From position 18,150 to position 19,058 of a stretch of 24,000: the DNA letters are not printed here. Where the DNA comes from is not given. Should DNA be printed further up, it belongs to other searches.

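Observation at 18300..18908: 202-aa precursor with five tandem core motifs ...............: a multi-core graspetide substrate with a motif I cannot assign to a named group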

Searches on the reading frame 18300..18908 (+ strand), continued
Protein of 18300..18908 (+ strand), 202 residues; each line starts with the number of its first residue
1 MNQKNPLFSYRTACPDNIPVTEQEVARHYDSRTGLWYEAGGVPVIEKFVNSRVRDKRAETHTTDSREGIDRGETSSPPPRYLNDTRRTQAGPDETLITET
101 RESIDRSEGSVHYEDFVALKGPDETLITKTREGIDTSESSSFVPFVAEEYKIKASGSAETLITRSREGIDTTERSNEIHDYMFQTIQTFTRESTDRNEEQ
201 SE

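Call 69: search_protein_families(library=padloc, proteins=[L011:1579-2400:+, L011:2420-3013:+, L011:3097-5046:+, L011:7358-8455:+, L011:9862-10896:+, L011:10945-11958:+, L011:11961-12962:+, L013:5095-5613:+, L013:5625-6611:+, L010:13328-14458:+], max_evalue=0.001)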
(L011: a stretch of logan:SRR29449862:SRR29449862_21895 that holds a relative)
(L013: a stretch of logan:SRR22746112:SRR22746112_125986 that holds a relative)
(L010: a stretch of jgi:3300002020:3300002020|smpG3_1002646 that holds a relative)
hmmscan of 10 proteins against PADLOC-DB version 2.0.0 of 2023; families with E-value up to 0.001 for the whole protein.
L011:1579-2400:+ (273 aa): 20 families
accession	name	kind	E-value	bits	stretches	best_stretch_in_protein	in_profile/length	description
PDLC00771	Cyclase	-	9.9e-139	459.2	1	1-272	1-270/271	oligonucleotide-cyclase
PDLC00804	Cyclase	-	2.6e-123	408.6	1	20-272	2-256/256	oligonucleotide-cyclase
PDLC00786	Cyclase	-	2.9e-91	303.9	1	12-263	16-260/293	oligonucleotide-cyclase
PDLC00796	Cyclase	-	3.6e-60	202.5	1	9-262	11-250/432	oligonucleotide-cyclase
PDLC00792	Cyclase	-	5.3e-54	181.1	1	14-233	17-222/236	oligonucleotide-cyclase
PDLC00814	Cyclase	-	1.2e-40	137.8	1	17-200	23-203/295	oligonucleotide-cyclase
PDLC00823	Cyclase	-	1.1e-27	95.4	1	12-207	18-199/285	oligonucleotide-cyclase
PDLC00805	Cyclase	-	1.5e-18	65.3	1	18-202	44-225/314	oligonucleotide-cyclase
PDLC00769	Cyclase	-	5.8e-16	56.7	1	7-202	11-196/261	oligonucleotide-cyclase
PDLC00809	Cyclase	-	9.1e-13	46.4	1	14-172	19-171/295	oligonucleotide-cyclase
PDLC00776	Cyclase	-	1.7e-12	45.3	1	29-172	30-163/287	oligonucleotide-cyclase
PDLC00802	Cyclase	-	2.6e-11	41.3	1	96-204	132-242/332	oligonucleotide-cyclase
PDLC00810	Cyclase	-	1.2e-09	36.1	1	44-209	48-206/335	oligonucleotide-cyclase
PDLC00790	Cyclase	-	1.8e-09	35.4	1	25-202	61-222/310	oligonucleotide-cyclase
PDLC00773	Cyclase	-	3.2e-05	21.7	1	14-207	18-203/334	oligonucleotide-cyclase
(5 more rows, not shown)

L011:2420-3013:+ (197 aa): 3 families
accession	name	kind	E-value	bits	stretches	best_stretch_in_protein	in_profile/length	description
PDLC00696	Effector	-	2.8e-73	243.6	1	7-186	5-186/189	2TM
PDLC00690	Effector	-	3e-13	47.9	1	9-185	5-182/187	2TM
PDLC00712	Effector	-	0.00073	17.6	1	29-169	29-164/171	2TM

L011:3097-5046:+ (649 aa): 0 families

L011:7358-8455:+ (365 aa): 0 families

L011:9862-10896:+ (344 aa): 0 families

L011:10945-11958:+ (337 aa): 1 family
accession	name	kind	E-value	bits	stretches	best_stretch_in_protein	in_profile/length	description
PDLC04179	HEC-01A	-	0.00048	17.3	1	209-318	160-267/459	-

L011:11961-12962:+ (333 aa): 0 families

L013:5095-5613:+ (172 aa): 8 families
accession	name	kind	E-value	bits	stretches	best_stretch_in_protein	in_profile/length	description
PDLC00712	Effector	-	2.8e-26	90.6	1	7-166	15-165/171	2TM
PDLC00696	Effector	-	1.2e-19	68.7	1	4-169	10-174/189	2TM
PDLC00677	Effector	-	1.9e-12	45.7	1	2-164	8-161/170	2TM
PDLC00690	Effector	-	1.9e-10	38.8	1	8-118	12-124/187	2TM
PDLC03819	RTasSLATT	-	2.7e-07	28.5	1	19-95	14-92/176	DRT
PDLC00710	Effector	-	2.9e-07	28.4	1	8-166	18-168/176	2TM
PDLC03811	RTasSLATT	-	2.1e-05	22.3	1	3-161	8-156/158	DRT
PDLC00706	Effector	-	0.00025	18.8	1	41-166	41-162/172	2TM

L013:5625-6611:+ (328 aa): 13 families
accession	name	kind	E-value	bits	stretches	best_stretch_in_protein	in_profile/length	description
PDLC00802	Cyclase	-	2.5e-34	117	1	4-272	5-269/332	oligonucleotide-cyclase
PDLC00823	Cyclase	-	2.3e-15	55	1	56-241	46-192/285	oligonucleotide-cyclase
PDLC00803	Cyclase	-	2.3e-10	38.6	1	145-275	95-215/253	oligonucleotide-cyclase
PDLC00809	Cyclase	-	2.7e-09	35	1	160-237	126-198/295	oligonucleotide-cyclase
PDLC00820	Cyclase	-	8e-09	33.2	1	158-251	119-207/324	oligonucleotide-cyclase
PDLC00776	Cyclase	-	1.1e-08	32.9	1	122-242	79-194/287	oligonucleotide-cyclase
PDLC00769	Cyclase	-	2.1e-08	31.9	1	160-254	115-204/261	oligonucleotide-cyclase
PDLC00786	Cyclase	-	2.3e-08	31.8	1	159-252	123-210/293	oligonucleotide-cyclase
PDLC00814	Cyclase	-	3.9e-06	24.4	0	178-248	138-209/295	oligonucleotide-cyclase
PDLC00796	Cyclase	-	8.5e-06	23.3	1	122-238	87-194/432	oligonucleotide-cyclase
PDLC00805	Cyclase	-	1.4e-05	22.7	1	180-239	159-220/314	oligonucleotide-cyclase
PDLC00808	Cyclase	-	0.00017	19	1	120-237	90-209/325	oligonucleotide-cyclase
PDLC00784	Cyclase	-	0.00063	17.1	1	196-307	226-333/351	oligonucleotide-cyclase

L010:13328-14458:+ (376 aa): 5 families
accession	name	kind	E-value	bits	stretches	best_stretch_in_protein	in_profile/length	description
PDLC03877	NsnA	-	5e-56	188.6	1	22-357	42-364/385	-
PDLC04027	PD-T4-2_A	-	4e-23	80.1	1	35-368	42-357/363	-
PDLC03418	REase_II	-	1.6e-09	35.3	1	45-187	32-157/372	Type II restriction enzyme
PDLC02695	Orf5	-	7.5e-06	22.6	1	84-179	75-162/601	Orf5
PDLC04709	PDC-M55C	-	0.00018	18.3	0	32-87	16-70/554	-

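Call 92: predict_structure(alignment_id=A3)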
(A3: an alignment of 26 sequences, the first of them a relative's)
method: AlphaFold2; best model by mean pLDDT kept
length: 202 residues; sequences in the alignment: 26
mean_pLDDT: 45.5   pTM: 0.23
mean pLDDT of the five models: 45.5, 45.4, 45.2, 44.8, 41.6
residues with pLDDT >= 90: 3; 70-90: 22; 50-70: 29; < 50: 148
segments of 3 or more residues with pLDDT < 50: 56-202
pLDDT, mean of each block of 10 residues (from residue 1): 61 59 70 88 81 53 37 37 40 34 35 33 35 35 35 35 34 36 34 39 40
secondary structure, 60 per line:
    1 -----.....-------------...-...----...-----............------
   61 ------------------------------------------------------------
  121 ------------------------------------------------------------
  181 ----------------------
elements in order: H6-10 E28-30 E35-37 H44-54

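Call 107: find_related_loci(query=A3, collection=viral_contigs, flank=10000)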
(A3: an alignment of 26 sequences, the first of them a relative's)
Query A3 (202 aa) in viral_contigs; peptide patterns used: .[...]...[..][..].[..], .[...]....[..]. (x = any residue, [..] = any of these).
26 stretches matched a pattern, but none encodes a relative of the query by tblastn (E <= 1e-3).
